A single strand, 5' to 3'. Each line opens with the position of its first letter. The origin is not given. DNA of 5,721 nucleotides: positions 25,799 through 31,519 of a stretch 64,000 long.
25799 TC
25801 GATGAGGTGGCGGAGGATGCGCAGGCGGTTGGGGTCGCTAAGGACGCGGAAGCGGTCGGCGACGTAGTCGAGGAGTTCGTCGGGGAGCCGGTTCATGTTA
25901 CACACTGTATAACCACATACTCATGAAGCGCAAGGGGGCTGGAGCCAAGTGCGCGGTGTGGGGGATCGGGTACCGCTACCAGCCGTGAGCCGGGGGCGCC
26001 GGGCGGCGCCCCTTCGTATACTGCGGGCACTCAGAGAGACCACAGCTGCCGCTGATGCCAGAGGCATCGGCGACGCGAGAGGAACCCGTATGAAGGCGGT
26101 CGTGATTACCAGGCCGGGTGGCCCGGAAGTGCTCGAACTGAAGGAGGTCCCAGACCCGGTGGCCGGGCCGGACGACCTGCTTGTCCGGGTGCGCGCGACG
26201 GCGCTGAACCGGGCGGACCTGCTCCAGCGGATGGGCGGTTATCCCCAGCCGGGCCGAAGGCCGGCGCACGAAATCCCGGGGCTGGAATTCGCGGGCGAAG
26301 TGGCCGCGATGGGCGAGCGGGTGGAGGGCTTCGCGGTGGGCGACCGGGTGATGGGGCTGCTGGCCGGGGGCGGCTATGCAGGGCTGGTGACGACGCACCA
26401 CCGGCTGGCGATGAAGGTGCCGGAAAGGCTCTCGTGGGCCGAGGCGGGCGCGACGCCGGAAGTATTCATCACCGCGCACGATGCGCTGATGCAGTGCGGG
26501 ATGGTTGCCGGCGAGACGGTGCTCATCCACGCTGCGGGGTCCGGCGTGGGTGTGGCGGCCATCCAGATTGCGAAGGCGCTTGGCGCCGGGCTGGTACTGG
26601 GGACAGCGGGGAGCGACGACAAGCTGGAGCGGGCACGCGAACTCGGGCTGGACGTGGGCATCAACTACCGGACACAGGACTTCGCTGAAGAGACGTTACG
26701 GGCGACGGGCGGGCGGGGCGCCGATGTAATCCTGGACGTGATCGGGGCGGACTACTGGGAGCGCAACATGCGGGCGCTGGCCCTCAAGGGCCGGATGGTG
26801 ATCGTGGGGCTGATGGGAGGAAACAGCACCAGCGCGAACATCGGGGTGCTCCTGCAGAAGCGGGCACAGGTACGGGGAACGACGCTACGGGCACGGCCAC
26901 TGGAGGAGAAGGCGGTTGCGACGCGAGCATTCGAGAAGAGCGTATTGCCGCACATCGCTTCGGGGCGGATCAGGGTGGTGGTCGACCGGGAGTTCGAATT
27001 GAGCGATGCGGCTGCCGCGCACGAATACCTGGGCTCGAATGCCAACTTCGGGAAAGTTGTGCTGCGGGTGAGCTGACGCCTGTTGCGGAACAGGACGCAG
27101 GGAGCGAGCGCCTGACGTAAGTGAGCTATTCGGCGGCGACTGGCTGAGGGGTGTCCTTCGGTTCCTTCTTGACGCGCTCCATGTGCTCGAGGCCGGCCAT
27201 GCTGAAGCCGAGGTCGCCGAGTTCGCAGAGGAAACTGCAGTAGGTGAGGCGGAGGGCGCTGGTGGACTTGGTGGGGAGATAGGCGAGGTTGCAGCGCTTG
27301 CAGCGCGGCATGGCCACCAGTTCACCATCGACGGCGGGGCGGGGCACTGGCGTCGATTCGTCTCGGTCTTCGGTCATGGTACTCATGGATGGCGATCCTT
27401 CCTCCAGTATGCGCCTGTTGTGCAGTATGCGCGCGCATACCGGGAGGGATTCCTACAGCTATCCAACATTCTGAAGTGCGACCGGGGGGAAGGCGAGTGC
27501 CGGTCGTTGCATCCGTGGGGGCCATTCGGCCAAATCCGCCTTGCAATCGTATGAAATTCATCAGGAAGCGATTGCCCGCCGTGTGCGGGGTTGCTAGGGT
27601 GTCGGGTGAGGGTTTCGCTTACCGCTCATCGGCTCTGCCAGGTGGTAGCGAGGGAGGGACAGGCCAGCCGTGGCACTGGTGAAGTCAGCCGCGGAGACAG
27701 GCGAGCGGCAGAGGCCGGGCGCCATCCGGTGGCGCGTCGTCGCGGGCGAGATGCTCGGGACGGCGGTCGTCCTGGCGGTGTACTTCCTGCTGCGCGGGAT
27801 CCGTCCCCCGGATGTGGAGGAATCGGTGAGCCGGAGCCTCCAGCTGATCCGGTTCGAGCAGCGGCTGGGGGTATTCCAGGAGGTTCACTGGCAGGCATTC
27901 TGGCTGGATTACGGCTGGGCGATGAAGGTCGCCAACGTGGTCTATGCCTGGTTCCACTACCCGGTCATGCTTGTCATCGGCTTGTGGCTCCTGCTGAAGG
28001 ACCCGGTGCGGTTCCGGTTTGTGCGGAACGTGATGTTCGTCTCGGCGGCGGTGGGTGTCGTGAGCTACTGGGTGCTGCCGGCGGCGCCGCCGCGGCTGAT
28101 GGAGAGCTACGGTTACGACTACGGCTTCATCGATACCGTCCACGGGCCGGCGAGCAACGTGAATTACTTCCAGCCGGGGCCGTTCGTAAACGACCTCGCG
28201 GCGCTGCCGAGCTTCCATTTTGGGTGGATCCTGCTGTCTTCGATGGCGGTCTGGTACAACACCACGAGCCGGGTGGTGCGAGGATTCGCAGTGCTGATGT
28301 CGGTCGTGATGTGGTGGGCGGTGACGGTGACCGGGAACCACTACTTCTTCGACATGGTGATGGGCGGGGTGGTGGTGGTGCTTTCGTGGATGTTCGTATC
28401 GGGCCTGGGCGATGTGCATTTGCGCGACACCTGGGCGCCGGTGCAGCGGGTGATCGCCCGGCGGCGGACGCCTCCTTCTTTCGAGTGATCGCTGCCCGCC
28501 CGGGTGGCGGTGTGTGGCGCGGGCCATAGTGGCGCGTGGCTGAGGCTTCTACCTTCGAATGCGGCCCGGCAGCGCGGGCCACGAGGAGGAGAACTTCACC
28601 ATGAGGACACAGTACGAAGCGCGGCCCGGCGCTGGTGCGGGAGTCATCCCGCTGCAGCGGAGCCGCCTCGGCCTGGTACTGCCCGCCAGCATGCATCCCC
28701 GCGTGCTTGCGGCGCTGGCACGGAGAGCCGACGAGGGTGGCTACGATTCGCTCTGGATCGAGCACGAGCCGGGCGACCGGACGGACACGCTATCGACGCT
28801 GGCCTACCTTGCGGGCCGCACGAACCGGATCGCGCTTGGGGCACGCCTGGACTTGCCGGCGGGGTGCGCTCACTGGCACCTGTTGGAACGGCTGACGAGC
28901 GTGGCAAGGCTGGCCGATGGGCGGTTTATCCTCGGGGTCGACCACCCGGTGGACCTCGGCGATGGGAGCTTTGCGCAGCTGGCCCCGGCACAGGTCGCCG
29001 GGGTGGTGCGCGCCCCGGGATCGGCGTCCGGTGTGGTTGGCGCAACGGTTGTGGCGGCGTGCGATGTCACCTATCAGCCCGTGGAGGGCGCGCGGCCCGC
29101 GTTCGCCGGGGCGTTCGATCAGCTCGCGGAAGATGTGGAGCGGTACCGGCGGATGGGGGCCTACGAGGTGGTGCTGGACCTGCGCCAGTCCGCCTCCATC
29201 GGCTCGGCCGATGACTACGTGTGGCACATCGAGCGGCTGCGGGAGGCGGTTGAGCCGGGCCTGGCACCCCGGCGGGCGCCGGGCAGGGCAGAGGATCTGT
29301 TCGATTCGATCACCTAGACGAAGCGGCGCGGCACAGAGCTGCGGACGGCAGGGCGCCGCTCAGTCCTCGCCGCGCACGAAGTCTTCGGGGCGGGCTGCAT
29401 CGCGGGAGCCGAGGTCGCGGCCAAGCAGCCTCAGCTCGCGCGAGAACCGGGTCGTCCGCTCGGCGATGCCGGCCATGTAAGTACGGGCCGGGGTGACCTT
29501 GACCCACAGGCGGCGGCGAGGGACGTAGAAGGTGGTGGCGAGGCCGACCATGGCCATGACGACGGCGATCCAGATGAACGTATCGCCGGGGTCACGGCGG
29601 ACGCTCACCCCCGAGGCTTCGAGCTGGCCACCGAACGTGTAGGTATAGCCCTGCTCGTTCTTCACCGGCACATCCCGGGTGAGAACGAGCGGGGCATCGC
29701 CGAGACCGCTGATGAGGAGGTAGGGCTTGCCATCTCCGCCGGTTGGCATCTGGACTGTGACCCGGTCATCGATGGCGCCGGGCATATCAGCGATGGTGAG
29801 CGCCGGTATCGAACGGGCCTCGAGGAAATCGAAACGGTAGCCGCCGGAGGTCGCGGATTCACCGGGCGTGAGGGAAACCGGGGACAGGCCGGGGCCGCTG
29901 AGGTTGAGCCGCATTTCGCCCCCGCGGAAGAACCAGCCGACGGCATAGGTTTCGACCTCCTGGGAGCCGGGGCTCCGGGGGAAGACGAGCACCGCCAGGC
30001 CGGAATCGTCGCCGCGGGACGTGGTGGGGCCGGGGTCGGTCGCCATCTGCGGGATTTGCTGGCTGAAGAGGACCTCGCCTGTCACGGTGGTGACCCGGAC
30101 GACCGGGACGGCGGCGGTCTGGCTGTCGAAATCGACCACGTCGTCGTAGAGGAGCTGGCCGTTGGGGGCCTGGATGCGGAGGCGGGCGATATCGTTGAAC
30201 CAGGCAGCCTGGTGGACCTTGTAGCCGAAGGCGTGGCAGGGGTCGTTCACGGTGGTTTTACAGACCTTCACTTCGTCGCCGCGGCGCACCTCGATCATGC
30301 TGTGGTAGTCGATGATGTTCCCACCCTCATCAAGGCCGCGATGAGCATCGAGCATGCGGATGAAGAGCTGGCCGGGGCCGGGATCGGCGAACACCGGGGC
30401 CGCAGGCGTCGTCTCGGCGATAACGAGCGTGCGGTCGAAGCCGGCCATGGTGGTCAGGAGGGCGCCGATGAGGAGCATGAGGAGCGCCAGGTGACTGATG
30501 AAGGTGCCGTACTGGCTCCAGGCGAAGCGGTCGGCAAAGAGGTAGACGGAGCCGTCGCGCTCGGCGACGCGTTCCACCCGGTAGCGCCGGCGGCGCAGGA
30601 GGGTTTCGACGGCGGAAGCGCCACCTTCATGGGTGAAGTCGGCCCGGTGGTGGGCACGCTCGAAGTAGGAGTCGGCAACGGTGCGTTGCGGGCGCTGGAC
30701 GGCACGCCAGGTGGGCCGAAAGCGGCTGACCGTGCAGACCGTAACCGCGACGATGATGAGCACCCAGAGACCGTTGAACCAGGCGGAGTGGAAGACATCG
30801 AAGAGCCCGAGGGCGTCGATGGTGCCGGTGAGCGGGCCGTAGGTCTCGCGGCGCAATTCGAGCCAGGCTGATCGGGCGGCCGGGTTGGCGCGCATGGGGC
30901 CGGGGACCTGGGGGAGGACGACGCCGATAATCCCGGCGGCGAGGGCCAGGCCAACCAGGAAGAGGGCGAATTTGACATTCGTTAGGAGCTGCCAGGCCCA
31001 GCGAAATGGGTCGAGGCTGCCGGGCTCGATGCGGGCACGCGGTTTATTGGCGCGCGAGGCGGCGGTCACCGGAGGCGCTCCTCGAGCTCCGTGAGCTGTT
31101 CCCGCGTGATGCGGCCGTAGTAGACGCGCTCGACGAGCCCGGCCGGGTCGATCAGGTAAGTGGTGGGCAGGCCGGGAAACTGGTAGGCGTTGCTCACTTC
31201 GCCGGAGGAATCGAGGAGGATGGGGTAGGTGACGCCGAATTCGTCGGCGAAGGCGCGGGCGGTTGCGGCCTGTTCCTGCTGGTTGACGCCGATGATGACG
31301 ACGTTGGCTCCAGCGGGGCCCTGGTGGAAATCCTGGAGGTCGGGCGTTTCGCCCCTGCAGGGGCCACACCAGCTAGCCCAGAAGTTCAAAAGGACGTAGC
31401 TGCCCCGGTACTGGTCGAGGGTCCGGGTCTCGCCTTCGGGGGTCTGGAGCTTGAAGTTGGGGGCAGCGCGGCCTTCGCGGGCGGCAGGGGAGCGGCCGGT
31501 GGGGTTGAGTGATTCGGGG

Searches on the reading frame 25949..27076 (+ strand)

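Call 33: search_protein_families(library=pfam, proteins=[window:25949-27076:+], max_evalue=0.0001)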
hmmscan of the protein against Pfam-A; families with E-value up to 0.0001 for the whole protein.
window:25949-27076:+ (375 aa): 3 families
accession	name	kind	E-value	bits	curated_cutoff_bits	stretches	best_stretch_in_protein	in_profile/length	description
PF00107.32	ADH_zinc_N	-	1.6e-29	102.9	31.8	1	199-319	1-119/129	Zinc-binding dehydrogenase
PF13602.12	ADH_zinc_N_2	-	4.5e-23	83.1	27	1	232-372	1-134/134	Zinc-binding dehydrogenase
PF08240.17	ADH_N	-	3e-15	56.8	23.5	1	73-159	1-104/104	Alcohol dehydrogenase GroES-like domain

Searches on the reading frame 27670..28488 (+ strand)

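Call 33: search_protein_families(library=pfam, proteins=[window:27670-28488:+], max_evalue=0.0001)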
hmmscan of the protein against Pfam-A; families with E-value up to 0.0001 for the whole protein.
window:27670-28488:+ (272 aa): 1 family
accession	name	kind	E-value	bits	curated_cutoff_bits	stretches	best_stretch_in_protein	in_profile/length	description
PF14378.12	PAP2_3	-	1.4e-38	133.1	27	1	58-241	2-189/190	PAP2 superfamily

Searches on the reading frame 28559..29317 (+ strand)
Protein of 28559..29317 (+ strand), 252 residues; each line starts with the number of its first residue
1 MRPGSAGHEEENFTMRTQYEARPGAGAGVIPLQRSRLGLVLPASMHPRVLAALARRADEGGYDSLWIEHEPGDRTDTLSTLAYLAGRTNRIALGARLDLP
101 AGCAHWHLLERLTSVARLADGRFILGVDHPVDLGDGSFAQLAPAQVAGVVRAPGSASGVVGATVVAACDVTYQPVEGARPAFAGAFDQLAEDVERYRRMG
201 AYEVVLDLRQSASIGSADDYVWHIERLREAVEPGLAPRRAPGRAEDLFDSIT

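Call 33: search_protein_families(library=pfam, proteins=[window:28559-29317:+], max_evalue=0.0001)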
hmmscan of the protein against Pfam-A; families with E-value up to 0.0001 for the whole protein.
window:28559-29317:+ (252 aa): 1 family
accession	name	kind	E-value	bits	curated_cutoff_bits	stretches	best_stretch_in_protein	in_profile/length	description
PF00296.26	Bac_luciferase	-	1.6e-10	41.3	27.9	1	43-127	19-104/314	Luciferase-like monooxygenase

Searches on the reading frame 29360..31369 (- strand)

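Call 34: search_protein_families(library=pfam, proteins=[window:29360-31369:-], max_evalue=0.01)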
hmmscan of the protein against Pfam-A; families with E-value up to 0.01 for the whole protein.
window:29360-31369:- (669 aa): 1 family
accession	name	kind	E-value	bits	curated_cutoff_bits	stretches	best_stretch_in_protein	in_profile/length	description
PF05140.19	ResB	-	3.3e-56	191.5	24.6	2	132-453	1-332/486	ResB-like family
